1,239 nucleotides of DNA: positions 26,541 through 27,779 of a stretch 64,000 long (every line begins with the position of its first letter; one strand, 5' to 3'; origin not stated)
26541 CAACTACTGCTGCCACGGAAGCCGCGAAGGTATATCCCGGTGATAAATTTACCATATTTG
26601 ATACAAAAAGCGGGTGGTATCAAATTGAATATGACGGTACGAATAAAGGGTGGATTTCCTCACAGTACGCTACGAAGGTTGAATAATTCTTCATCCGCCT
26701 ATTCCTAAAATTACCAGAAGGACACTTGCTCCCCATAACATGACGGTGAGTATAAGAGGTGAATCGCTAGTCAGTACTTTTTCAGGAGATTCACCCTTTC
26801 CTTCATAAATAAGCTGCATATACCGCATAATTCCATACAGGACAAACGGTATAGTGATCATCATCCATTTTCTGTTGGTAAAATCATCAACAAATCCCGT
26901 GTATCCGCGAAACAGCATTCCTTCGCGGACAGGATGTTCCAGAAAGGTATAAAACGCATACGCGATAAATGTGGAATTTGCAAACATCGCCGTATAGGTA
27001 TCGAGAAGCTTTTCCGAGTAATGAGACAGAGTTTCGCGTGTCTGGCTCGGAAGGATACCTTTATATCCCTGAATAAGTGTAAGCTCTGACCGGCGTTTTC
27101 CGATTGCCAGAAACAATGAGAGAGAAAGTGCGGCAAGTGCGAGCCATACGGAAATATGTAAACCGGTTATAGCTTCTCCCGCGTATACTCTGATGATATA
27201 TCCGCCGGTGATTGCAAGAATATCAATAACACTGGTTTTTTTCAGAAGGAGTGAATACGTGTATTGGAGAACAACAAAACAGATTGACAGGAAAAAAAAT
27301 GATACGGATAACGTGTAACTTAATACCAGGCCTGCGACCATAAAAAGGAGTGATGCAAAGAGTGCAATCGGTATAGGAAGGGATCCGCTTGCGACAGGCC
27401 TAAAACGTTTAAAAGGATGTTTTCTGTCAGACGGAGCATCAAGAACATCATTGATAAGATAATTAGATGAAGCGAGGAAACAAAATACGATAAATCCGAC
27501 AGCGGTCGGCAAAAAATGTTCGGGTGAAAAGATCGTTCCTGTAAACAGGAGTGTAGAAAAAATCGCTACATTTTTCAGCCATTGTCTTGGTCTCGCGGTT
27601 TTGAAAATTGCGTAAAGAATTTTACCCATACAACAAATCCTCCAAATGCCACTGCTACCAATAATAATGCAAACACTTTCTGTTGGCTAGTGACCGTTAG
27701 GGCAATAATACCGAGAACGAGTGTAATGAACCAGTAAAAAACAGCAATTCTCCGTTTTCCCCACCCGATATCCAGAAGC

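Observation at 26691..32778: Envelope glycan cluster combining a DPPR-synthase-like UbiA enzyme with WecA-like, GT-C and GT2 glycosyltransferases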

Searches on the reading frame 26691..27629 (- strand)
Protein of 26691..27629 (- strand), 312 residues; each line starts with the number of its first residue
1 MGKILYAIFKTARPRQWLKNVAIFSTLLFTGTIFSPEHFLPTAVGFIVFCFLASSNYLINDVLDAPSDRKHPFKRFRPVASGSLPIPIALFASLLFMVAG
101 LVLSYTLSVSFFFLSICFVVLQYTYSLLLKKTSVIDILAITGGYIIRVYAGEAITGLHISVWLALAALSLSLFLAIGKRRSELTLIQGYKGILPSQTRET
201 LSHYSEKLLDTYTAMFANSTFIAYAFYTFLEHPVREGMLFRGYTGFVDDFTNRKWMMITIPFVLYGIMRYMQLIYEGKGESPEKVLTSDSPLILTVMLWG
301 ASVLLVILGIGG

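Call 3: search_protein_families(library=pfam, proteins=[window:26691-27629:-], max_evalue=0.01)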
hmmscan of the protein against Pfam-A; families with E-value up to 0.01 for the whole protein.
window:26691-27629:- (312 aa): 1 family
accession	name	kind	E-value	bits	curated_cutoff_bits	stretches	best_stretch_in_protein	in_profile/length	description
PF01040.23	UbiA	-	2.5e-18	66.7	34.2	1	24-174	7-155/250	UbiA prenyltransferase family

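Call 4: search_protein_families(library=ncbifam, proteins=[window:26691-27629:-], max_evalue=0.01)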
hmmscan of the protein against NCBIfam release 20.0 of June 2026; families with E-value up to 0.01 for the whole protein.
window:26691-27629:- (312 aa): 15 families
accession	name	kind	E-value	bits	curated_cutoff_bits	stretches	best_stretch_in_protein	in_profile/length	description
NF008978.0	PRK12324.1-4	equivalog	5.6e-64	216.1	207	1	6-307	33-319/322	decaprenyl-phosphate phosphoribosyltransferase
NF008977.0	PRK12324.1-2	equivalog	8.6e-63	212.5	234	1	5-307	2-287/297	decaprenyl-phosphate phosphoribosyltransferase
NF006088.0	PRK08238.1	equivalog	5.9e-47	160.4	351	1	7-186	194-373/482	UbiA family prenyltransferase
NF008976.0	PRK12324.1-1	equivalog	1.6e-44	152.5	474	1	6-303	19-299/306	decaprenyl-phosphate phosphoribosyltransferase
NF009523.0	PRK12884.1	equivalog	4.3e-13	49.1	269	1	39-170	36-165/279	prenyltransferase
TIGR01473.1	cyoE_ctaB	equivalog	1.3e-08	35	210.3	1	24-138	15-135/281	heme o synthase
NF009522.0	PRK12883.1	equivalog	2.9e-08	33.5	353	1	44-168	41-164/279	geranylgeranylglycerol-phosphate geranylgeranyltransferase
NF009521.0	PRK12882.1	equivalog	2.9e-05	23.4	296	1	25-166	27-164/280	geranylgeranylglycerol-phosphate geranylgeranyltransferase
NF035940.1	prenyl_rel_EboC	equivalog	6.6e-05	22.4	250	1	50-138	49-135/292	UbiA-like protein EboC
TIGR01474.1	ubiA_proteo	equivalog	0.00012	21.6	275.45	1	53-134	54-135/282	4-hydroxybenzoate octaprenyltransferase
NF005742.0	PRK07566.1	equivalog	0.00013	21.2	313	1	76-158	100-186/315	chlorophyll synthase ChlG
TIGR01476.1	chlor_syn_BchG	subfamily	0.00016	21.2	212.3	1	57-156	55-157/283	(bacterio)chlorophyll synthase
TIGR01475.1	ubiA_other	subfamily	0.00076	19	180.8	1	27-153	20-148/282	UbiA-like polyprenyltransferase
NF009516.0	PRK12875.1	equivalog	0.0018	17.4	205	1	7-160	19-177/292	prenyltransferase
NF009517.0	PRK12876.1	equivalog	0.0037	16.7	419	1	30-127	37-134/300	prenyltransferase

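Call 10: search_solved_structures(query=window:26691-27629:-, max_evalue=0.01, show_alignments=1)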
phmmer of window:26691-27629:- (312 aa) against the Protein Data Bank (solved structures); distinct sequences matched with E-value up to 0.01: 5.
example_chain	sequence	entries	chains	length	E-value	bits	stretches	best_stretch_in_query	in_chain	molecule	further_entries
8j8j_D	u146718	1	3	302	1.5e-32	116.6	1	5-303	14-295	Decaprenyl-phosphate phosphoribosyltransferase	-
8j8k_A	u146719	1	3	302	7.7e-22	81.4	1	5-303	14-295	Decaprenyl-phosphate phosphoribosyltransferase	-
6m31_A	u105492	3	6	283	9.5e-05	25.3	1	43-136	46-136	Digeranylgeranylglyceryl phosphate synthase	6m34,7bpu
9sau_C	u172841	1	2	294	0.0051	19.6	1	29-157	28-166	Chlorophyll a synthase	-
9sas_C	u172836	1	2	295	0.0051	19.6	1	29-157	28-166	Chlorophyll a synthase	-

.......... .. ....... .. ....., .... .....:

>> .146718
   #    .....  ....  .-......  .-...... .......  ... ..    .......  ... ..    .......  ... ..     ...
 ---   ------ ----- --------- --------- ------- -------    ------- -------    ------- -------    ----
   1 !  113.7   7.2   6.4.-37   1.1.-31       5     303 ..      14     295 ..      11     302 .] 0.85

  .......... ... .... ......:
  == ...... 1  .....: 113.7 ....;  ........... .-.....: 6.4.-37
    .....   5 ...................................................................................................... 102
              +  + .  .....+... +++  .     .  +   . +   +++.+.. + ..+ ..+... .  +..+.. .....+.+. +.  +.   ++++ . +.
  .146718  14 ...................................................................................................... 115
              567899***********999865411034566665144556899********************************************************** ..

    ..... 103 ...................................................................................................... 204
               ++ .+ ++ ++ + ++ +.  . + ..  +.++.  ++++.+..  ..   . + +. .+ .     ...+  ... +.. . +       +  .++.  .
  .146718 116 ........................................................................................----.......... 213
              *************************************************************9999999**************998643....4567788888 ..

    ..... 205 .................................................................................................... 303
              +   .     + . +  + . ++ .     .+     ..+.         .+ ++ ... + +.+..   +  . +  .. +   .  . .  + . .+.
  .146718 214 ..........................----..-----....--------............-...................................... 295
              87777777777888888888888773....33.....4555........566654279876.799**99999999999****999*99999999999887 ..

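Call 13: find_homologous_proteins(query=window:26691-27629:-, max_evalue=1e-10)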
Query window:26691-27629:- (312 aa): 4715 proteins with E <= 1e-10 among 8000 candidates; the best 120 are listed.
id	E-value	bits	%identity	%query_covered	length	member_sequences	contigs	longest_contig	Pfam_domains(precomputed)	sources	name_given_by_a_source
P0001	5.2e-199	678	100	100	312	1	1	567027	PF01040.24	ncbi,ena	-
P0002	1.3e-150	519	76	100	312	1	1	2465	PF01040.24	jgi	jgi:decaprenyl-phosphate phosphoribosyltransferase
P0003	4.8e-150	517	74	100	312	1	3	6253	PF01040.24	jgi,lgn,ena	jgi:hypothetical protein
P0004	2.0e-149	515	76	96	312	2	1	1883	PF01040.24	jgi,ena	-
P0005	2.5e-149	515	75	100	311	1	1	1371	PF01040.24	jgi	jgi:decaprenyl-phosphate phosphoribosyltransferase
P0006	1.4e-147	509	74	100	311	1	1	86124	PF01040.24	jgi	jgi:decaprenyl-phosphate phosphoribosyltransferase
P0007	9.9e-146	503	73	100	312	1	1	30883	PF01040.24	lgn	-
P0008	4.3e-145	501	72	100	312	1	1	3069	PF01040.24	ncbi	-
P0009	1.5e-143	496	72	100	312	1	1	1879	PF01040.24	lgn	-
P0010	2.8e-143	495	72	100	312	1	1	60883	PF01040.24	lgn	-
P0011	1.6e-142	493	70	100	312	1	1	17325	PF01040.24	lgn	-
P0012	2.8e-142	492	70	100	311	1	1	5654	PF01040.24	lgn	-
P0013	3.5e-142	491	71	100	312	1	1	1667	PF01040.24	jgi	jgi:decaprenyl-phosphate phosphoribosyltransferase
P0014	9.9e-142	490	70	100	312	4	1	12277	PF01040.24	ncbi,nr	ncbi:decaprenyl-phosphate phosphoribosyltransferase [Candidatus Gottesmanbacteria bacterium]|nr:deca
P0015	1.6e-141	489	71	100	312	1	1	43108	PF01040.24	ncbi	-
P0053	7.6e-139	480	67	100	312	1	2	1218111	PF01040.24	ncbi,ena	-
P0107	9.6e-137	474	66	100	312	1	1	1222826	PF01040.24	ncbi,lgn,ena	-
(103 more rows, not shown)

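Call 16: find_encoding_contigs(protein=P0001, flank=10000, max_places=2)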
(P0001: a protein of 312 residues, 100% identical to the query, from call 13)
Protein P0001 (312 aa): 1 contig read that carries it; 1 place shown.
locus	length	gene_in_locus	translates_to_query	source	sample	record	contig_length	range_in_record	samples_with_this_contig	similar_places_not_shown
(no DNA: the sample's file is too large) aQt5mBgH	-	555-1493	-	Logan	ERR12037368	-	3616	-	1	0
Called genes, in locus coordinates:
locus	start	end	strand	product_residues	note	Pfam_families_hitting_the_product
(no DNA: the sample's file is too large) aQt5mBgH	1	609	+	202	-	?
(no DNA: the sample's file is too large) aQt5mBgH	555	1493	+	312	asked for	PF01040:UbiA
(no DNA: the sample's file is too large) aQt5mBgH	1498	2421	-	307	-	PF08308:PEGA, PF08239:SH3_3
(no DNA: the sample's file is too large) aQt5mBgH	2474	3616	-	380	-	?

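Call 17: find_encoding_contigs(protein=P0053, flank=10000, max_places=2)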
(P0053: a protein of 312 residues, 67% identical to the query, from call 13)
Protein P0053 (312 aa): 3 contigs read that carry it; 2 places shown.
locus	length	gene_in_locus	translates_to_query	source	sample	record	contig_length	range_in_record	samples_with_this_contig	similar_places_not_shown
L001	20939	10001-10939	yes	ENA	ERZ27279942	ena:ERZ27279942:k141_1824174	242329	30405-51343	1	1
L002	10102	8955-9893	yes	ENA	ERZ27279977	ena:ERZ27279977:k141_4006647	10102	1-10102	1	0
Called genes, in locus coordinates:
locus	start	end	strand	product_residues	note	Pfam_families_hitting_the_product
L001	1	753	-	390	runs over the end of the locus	PF06821:Ser_hydrolase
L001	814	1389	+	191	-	PF04307:YdjM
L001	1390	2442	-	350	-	PF02646:RmuC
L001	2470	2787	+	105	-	-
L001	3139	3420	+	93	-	-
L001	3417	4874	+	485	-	PF00133:tRNA-synt_1 (weak), PF09334:tRNA-synt_1g, PF00133:tRNA-synt_1, PF01406:tRNA-synt_1e (weak)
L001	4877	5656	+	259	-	PF01026:TatD_DNase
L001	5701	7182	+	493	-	PF13641:Glyco_tranf_2_3 (faint), PF13632:Glyco_trans_2_3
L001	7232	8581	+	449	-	-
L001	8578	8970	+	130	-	-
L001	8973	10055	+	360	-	PF00953:Glycos_transf_4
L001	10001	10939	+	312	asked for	PF01040:UbiA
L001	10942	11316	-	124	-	PF12680:SnoaL_2 (weak)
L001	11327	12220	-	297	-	PF08308:PEGA, PF08239:SH3_3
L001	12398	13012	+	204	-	PF01551:Peptidase_M23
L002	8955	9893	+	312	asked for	PF01040:UbiA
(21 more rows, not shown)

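Call 18: find_encoding_contigs(protein=P0107, flank=10000, max_places=2)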
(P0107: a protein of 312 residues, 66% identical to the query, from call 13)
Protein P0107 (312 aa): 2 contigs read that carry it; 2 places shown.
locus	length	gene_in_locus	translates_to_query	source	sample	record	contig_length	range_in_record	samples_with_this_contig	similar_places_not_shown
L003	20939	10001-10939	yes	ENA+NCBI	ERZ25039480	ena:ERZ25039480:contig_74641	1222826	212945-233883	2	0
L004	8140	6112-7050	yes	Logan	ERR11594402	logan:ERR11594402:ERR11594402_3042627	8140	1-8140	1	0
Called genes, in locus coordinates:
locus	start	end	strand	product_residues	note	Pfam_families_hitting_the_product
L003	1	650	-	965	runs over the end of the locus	PF00580:UvrD-helicase, PF01443:Viral_helicase1 (faint), PF13086:AAA_11 (faint), PF13245:AAA_19, PF13361:UvrD_C, PF13538:UvrD_C_2 (weak), PF12705:PDDEXK_1, PF10926:DUF2800 (weak), +1 more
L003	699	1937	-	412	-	PF06821:Ser_hydrolase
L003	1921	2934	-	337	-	PF02646:RmuC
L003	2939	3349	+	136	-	-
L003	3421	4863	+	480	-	PF00133:tRNA-synt_1, PF09334:tRNA-synt_1g, PF00133:tRNA-synt_1, PF01406:tRNA-synt_1e (weak)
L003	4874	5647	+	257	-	PF01026:TatD_DNase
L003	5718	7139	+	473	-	PF13641:Glyco_tranf_2_3 (weak), PF13632:Glyco_trans_2_3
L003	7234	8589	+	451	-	-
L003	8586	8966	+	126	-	-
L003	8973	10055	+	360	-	PF00953:Glycos_transf_4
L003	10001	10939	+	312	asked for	PF01040:UbiA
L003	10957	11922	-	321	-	PF08308:PEGA, PF06347:SH3_4 (weak), PF08239:SH3_3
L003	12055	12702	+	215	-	PF01551:Peptidase_M23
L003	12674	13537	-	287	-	PF00892:EamA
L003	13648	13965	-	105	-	PF03091:CutA1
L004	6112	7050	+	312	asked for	PF01040:UbiA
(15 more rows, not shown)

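Call 36: find_related_loci(query=A3, collection=genome_contigs, flank=10000)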
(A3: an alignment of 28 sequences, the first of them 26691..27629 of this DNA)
Query A3 (312 aa) in genome_contigs; peptide patterns used: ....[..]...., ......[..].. (x = any residue, [..] = any of these).
599 stretches matched a pattern (row limit reached: there are more); 582 encode a relative of the query (tblastn E <= 1e-3); the best 80 are kept; 80 distinct loci.
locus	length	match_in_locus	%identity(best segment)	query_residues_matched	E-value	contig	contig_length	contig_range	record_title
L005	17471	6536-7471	70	1-312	1e-138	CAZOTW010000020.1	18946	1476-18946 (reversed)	MAG TPA_asm: uncultured Gammaproteobacteria bacterium isolate SRP080215_co1_129 genome assembly, contig: NODE_1839_lengt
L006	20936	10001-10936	69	1-312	3e-138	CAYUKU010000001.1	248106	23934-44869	MAG TPA_asm: uncultured Gammaproteobacteria bacterium isolate binchicken_co58_53 genome assembly, contig: NODE_30_length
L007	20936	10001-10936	67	1-312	6e-138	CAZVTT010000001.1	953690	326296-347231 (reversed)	MAG TPA_asm: uncultured Gammaproteobacteria bacterium isolate SRP292972_co1_32 genome assembly, contig: NODE_3_length_95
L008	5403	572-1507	67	1-312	6e-139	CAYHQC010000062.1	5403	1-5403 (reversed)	MAG TPA_asm: uncultured Gammaproteobacteria bacterium isolate ERP119705_co15_352 genome assembly, contig: NODE_20199_len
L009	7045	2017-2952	67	1-312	2e-137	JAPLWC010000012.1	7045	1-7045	MAG: Candidatus Gottesmanbacteria bacterium isolate LacPavin_0920_SED3_MAG_47_8 LacPavin_0920_SED3_scaffold_2622672, who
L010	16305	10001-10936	67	1-312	1e-136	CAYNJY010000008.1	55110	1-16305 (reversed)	MAG TPA_asm: uncultured Gammaproteobacteria bacterium isolate ERP125453_co1_527 genome assembly, contig: NODE_394_length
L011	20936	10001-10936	68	1-312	1e-136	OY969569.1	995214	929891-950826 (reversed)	MAG: Candidatus Gottesmanbacteria bacterium isolate MFD03899.bin.c.1 genome assembly, chromosome: 1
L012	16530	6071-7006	67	1-312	2e-136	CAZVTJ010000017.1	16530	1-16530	MAG TPA_asm: uncultured Gammaproteobacteria bacterium isolate binchicken_co22_151 genome assembly, contig: NODE_3689_len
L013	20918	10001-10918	67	1-306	3e-134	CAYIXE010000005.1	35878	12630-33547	MAG TPA_asm: uncultured Gammaproteobacteria bacterium isolate ERP119705_co7_214 genome assembly, contig: NODE_945_length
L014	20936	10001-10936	65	1-312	6e-134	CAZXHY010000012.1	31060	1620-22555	MAG TPA_asm: uncultured Gammaproteobacteria bacterium isolate ERP113451_co3_13 genome assembly, contig: NODE_988_length_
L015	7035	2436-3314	69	1-304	1e-132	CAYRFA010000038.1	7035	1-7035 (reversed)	MAG TPA_asm: uncultured Gammaproteobacteria bacterium isolate SRP050083_co2_70 genome assembly, contig: NODE_9437_length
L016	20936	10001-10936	65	1-312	5e-132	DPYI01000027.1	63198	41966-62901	MAG TPA_asm: Patescibacteria group bacterium isolate UBA10108 contig_9671, whole genome shotgun sequence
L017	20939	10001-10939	66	1-312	2e-132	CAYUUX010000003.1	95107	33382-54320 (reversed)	MAG TPA_asm: uncultured Gammaproteobacteria bacterium isolate binchicken_co22_244 genome assembly, contig: NODE_227_leng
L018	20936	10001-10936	67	1-312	2e-129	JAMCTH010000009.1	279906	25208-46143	MAG: Patescibacteria group bacterium isolate FK_Sedi_A_Bin.175 NODE_19_length_279906_cov_6.31878, whole genome shotgun s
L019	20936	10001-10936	63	1-312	4e-124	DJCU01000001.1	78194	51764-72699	MAG TPA_asm: Candidatus Gottesmanbacteria bacterium UBA5942 UBA5942_contig_268, whole genome shotgun sequence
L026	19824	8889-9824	52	1-311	7e-101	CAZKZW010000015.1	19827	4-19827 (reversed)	MAG TPA_asm: uncultured Pseudomonadales bacterium isolate SRP192927_co3_66 genome assembly, contig: NODE_5817_length_198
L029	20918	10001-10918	53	1-307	4e-99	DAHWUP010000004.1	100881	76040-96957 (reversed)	MAG TPA_asm: Candidatus Levyibacteriota bacterium isolate clean1537 NODE_4_length_100881_cov_9.691441, whole genome shot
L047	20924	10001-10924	48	1-311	3e-93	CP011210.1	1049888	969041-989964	MAG: Candidatus Beckwithbacteria bacterium GW2011_GWC1_49_16 chromosome, complete genome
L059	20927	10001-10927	45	1-311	2e-90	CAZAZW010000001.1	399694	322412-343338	MAG TPA_asm: uncultured Gammaproteobacteria bacterium isolate SRP090828_co2_161 genome assembly, contig: NODE_2_length_3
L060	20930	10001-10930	49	4-310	1e-90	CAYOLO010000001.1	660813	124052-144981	MAG TPA_asm: uncultured Gammaproteobacteria bacterium isolate binchicken_co16_225 genome assembly, contig: NODE_2_length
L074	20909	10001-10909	51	4-310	2e-89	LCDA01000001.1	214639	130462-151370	MAG: Candidatus Collierbacteria bacterium GW2011_GWA2_42_17 UV06_C0001, whole genome shotgun sequence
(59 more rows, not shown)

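Call 40: search_protein_families(library=pfam, proteins=[L029:8588-8941:+, L047:8554-8964:+, L074:8611-8958:+, L059:8665-8994:+, L029:7120-8607:+, L047:7040-8551:+, L060:6978-8465:+, L026:6311-7495:+], max_evalue=1)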
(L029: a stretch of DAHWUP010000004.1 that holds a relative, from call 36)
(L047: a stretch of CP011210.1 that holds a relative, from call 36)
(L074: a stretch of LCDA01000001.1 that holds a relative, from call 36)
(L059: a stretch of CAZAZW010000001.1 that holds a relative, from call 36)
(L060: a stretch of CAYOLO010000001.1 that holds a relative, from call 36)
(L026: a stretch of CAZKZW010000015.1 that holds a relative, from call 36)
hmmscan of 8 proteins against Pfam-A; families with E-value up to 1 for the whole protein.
L029:8588-8941:+ (117 aa): 0 families

L047:8554-8964:+ (136 aa): 0 families

L074:8611-8958:+ (115 aa): 0 families

L059:8665-8994:+ (109 aa): 0 families

L029:7120-8607:+ (495 aa): 3 families
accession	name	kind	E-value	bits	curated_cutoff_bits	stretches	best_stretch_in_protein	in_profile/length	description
PF13231.12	PMT_2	-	1e-07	32.8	26.1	1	70-205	12-141/160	Dolichyl-phosphate-mannose-protein mannosyltransferase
PF02366.24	PMT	-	0.00011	22.3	22.7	1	73-239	76-240/245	Dolichyl-phosphate-mannose-protein mannosyltransferase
PF20176.3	DUF6541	-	0.44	9.2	29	1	88-290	189-391/646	Family of unknown function (DUF6541)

L047:7040-8551:+ (503 aa): 2 families
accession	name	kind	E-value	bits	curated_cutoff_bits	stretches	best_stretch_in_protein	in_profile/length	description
PF19992.4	DUF6427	-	6e-05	22.9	25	1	82-222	41-171/301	Family of unknown function (DUF6427)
PF13231.12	PMT_2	-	0.0011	19.6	26.1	1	75-213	18-152/160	Dolichyl-phosphate-mannose-protein mannosyltransferase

L060:6978-8465:+ (495 aa): 2 families
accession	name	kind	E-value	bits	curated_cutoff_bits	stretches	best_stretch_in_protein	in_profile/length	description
PF13231.12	PMT_2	-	1.6e-11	45.1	26.1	1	62-218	1-152/160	Dolichyl-phosphate-mannose-protein mannosyltransferase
PF02366.24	PMT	-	0.002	18.2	22.7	1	52-196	49-196/245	Dolichyl-phosphate-mannose-protein mannosyltransferase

L026:6311-7495:+ (394 aa): 1 family
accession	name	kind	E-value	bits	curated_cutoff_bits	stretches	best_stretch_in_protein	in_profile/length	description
PF01757.29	Acyl_transf_3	-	1.8e-22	80.3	31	1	7-353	2-322/326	Acyltransferase domain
